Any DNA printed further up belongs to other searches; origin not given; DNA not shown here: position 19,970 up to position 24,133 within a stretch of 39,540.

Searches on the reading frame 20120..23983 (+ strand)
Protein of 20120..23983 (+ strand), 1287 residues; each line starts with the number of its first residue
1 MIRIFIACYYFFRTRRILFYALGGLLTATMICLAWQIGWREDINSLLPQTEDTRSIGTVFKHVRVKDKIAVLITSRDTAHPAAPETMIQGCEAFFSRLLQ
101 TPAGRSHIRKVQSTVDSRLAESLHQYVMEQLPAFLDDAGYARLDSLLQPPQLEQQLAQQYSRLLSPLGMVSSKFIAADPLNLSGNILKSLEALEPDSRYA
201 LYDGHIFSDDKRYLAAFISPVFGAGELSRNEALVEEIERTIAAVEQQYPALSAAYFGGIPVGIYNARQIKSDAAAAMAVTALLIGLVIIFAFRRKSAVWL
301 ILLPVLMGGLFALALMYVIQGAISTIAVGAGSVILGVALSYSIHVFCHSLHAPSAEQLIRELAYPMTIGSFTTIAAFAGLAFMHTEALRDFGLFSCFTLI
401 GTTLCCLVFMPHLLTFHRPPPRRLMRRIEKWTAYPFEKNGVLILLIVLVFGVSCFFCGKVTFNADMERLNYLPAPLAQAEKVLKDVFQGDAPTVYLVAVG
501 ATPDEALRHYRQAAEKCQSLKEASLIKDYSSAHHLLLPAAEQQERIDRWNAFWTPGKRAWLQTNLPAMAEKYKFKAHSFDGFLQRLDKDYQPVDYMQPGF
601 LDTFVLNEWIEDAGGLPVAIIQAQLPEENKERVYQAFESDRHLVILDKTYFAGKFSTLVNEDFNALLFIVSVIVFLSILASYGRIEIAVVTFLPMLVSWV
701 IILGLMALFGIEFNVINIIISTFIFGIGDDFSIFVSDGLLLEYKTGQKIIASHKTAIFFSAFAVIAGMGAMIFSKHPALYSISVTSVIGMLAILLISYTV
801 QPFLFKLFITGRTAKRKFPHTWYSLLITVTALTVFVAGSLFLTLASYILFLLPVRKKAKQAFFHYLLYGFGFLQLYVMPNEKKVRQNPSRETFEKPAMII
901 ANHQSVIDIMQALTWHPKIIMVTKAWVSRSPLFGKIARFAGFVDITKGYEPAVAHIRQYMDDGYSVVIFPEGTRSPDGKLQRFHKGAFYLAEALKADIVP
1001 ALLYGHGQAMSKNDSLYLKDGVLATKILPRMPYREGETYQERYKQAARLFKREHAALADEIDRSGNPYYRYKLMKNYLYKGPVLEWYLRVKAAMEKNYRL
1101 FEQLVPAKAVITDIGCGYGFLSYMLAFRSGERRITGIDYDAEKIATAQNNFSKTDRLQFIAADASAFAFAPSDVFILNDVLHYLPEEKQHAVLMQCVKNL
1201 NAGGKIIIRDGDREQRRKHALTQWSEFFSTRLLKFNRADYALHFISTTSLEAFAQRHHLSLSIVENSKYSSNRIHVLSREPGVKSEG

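Call 9: search_protein_families(library=pfam, proteins=[window:20120-23983:+], max_evalue=0.01)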
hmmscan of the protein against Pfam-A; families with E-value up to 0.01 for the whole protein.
window:20120-23983:+ (1287 aa): 12 families
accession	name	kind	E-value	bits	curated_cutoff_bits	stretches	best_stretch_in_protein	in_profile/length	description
PF01553.26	Acyltransferase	-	1.1e-19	71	23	1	891-1001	12-129/132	Acyltransferase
PF13649.12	Methyltransf_25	-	1.4e-14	55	27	1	1111-1204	1-97/97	Methyltransferase domain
PF13847.12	Methyltransf_31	-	3.6e-14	53.1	27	1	1110-1227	6-128/145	Methyltransferase domain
PF08241.18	Methyltransf_11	-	5.3e-12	46.7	21.2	1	1113-1208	2-95/95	Methyltransferase domain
PF08242.18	Methyltransf_12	-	4.5e-11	43.8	30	1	1113-1206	2-98/98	Methyltransferase domain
PF03176.21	MMPL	-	3.1e-09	36.7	20.5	2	665-824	154-320/333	MMPL family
PF05175.20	MTS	-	1.2e-08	35.2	23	1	1104-1208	27-138/170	Methyltransferase small domain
PF13489.12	Methyltransf_23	-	2.7e-07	30.9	27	1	1105-1228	20-136/164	Methyltransferase domain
PF00891.24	Methyltransf_2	-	3e-06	27.2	22.3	1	1109-1210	64-166/210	O-methyltransferase domain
PF06325.19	PrmA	-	0.00038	20.5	22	1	1101-1156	155-209/296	Ribosomal protein L11 methyltransferase (PrmA)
PF01739.24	CheR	-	0.00053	19.9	27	0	1171-1213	136-178/195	CheR methyltransferase, SAM binding domain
PF13679.12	Methyltransf_32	-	0.0023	18.3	27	1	1108-1154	26-76/143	Methyltransferase domain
